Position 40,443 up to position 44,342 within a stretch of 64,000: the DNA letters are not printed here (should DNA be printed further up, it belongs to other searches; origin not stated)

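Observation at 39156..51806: An 11.2-kb single ORF encoding about 90 tandem TPR-like repeats, coupled to a PEGA protein and a SAM-methyltransferase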

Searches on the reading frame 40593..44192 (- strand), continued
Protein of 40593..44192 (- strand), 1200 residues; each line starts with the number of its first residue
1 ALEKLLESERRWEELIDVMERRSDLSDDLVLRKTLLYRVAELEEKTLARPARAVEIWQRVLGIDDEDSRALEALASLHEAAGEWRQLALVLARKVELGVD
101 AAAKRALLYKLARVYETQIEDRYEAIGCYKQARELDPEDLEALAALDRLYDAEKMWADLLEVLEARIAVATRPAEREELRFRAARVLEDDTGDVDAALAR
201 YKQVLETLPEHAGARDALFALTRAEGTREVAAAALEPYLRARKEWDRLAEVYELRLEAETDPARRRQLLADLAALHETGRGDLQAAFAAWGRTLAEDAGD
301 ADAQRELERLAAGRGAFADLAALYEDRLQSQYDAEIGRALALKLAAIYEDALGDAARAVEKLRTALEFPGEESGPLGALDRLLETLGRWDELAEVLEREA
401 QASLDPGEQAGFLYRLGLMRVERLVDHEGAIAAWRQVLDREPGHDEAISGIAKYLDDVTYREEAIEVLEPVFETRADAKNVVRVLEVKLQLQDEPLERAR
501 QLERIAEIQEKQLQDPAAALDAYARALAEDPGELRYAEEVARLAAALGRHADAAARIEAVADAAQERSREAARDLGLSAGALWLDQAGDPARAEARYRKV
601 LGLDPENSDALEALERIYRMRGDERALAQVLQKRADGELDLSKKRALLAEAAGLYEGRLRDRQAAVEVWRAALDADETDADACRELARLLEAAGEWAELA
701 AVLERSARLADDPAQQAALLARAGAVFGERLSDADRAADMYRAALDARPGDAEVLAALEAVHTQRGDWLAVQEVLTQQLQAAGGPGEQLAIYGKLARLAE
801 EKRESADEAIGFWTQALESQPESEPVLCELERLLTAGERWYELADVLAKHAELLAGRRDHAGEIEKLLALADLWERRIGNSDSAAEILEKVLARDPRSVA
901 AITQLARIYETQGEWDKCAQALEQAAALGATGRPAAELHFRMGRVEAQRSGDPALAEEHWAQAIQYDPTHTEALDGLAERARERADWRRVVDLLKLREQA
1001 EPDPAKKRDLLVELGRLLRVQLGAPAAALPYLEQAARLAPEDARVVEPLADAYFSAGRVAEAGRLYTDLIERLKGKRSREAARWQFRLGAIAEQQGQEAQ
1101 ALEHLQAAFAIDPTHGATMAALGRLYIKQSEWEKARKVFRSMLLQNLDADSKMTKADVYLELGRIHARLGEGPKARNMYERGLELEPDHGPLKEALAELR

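Call 73: find_encoding_contigs(protein=P0207, flank=10000, max_places=2)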
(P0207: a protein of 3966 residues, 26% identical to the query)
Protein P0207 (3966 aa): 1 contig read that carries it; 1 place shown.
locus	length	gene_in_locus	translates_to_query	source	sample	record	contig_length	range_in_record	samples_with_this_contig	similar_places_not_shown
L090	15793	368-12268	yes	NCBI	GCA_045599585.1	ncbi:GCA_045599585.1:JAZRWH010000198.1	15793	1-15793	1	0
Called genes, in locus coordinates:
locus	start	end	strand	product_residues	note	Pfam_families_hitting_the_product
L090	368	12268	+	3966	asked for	PF00515:TPR_1 (faint), PF07719:TPR_2 (faint), PF13174:TPR_6 (faint), PF13176:TPR_7 (faint), PF13181:TPR_8 (faint), PF13424:TPR_12 (faint), PF25064:ARM_TT21_5th (faint), PF14559:TPR_19 (weak)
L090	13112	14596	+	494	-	PF00403:HMA, PF13386:DsbD_2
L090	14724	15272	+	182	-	PF13473:Cupredoxin_1 (weak)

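Call 74: find_encoding_contigs(protein=P0189, flank=10000, max_places=2)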
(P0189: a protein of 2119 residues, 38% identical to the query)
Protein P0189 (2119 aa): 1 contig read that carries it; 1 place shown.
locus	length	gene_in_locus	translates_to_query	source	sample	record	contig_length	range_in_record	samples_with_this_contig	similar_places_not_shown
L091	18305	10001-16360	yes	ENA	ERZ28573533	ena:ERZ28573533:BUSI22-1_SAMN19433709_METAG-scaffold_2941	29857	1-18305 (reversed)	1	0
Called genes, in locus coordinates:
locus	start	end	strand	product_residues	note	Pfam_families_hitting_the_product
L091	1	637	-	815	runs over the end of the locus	PF00989:PAS (weak), PF00512:HisKA, PF02518:HATPase_c, PF00072:Response_reg, PF00990:GGDEF (weak)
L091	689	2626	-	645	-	PF00664:ABC_membrane, PF00005:ABC_tran, PF13304:AAA_21 (faint)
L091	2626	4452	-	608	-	PF00664:ABC_membrane, PF00005:ABC_tran, PF02463:SMC_N (faint), PF13555:AAA_29 (weak)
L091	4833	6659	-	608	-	-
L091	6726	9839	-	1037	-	-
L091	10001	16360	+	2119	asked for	PF13176:TPR_7 (faint), PF13424:TPR_12 (faint), PF13428:TPR_14 (faint), PF00515:TPR_1 (faint), PF07719:TPR_2 (faint), PF13174:TPR_6 (faint), PF13181:TPR_8 (faint), PF14559:TPR_19 (weak), +3 more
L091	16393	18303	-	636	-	?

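Call 78: list_cluster_members(proteins=[P0151, P0153, P0157, P0164, P0169, P0173, P0176, P0199, P0204, P0216])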
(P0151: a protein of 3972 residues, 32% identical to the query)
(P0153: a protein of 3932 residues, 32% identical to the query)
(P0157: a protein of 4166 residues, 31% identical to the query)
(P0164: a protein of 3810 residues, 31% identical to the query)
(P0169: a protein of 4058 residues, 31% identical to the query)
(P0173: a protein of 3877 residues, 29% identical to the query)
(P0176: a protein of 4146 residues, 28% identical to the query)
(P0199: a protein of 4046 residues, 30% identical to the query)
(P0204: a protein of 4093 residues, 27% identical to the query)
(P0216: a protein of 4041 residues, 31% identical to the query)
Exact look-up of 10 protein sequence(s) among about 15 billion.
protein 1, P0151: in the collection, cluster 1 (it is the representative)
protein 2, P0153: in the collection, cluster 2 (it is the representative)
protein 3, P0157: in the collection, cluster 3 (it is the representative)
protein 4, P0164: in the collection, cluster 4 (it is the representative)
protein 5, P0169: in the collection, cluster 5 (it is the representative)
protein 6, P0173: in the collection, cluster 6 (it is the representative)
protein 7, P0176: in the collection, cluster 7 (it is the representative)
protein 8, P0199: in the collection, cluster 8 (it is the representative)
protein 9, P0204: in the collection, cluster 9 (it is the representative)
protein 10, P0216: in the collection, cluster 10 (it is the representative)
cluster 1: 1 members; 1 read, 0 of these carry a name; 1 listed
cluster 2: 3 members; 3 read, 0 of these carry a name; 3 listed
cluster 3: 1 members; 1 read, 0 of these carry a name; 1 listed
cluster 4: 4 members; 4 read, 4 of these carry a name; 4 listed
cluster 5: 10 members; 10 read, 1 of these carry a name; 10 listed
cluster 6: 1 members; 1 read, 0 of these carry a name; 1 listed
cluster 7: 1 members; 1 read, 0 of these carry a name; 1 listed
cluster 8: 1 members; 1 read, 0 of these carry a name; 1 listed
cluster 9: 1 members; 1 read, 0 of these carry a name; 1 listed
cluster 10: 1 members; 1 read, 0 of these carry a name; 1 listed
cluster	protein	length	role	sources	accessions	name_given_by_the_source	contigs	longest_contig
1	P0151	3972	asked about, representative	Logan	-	-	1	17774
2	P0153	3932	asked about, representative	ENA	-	-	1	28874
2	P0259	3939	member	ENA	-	-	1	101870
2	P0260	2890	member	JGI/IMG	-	-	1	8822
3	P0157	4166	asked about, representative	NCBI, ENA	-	-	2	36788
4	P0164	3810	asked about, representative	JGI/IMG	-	tetratricopeptide (TPR) repeat protein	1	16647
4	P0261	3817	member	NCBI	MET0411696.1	MAG: tetratricopeptide repeat protein [Polyangiaceae bacterium]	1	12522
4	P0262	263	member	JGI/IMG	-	hypothetical protein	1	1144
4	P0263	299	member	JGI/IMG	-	hypothetical protein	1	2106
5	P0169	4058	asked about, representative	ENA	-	-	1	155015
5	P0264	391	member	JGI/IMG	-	hypothetical protein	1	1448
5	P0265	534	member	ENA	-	-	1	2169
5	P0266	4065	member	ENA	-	-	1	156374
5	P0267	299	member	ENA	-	-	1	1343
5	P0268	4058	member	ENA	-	-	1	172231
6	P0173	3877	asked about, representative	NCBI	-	-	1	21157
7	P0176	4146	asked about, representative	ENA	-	-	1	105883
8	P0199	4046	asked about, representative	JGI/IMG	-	-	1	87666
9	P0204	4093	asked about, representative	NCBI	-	-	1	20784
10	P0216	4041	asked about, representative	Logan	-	-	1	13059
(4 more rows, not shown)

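Call 79: find_encoding_contigs(protein=P0164, flank=10000, max_places=2)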
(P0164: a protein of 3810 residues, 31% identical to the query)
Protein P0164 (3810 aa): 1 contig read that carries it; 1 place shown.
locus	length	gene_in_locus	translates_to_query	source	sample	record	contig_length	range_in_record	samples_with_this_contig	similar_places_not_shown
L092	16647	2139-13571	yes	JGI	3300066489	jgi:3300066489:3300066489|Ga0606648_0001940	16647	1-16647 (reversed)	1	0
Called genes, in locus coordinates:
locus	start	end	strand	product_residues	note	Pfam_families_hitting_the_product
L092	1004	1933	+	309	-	PF13424:TPR_12 (faint), PF21033:RMD1-3 (faint), PF00515:TPR_1 (faint), PF07719:TPR_2 (faint), PF13174:TPR_6 (faint), PF13176:TPR_7 (faint), PF13181:TPR_8 (faint), PF13414:TPR_11 (weak), +6 more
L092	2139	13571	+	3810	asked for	PF07719:TPR_2 (faint), PF10602:RPN7 (faint), PF13174:TPR_6 (faint), PF13176:TPR_7 (faint), PF13181:TPR_8 (faint), PF13414:TPR_11 (faint), PF00515:TPR_1 (weak), PF13424:TPR_12 (weak), +7 more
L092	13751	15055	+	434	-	PF16697:Yop-YscD_cpl, PF00498:FHA, PF00158:Sigma54_activat, PF14532:Sigma54_activ_2, PF01078:Mg_chelatase (faint), PF07728:AAA_5 (weak), PF25601:AAA_lid_14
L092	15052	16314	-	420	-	PF07719:TPR_2 (faint), PF13432:TPR_16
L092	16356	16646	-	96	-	?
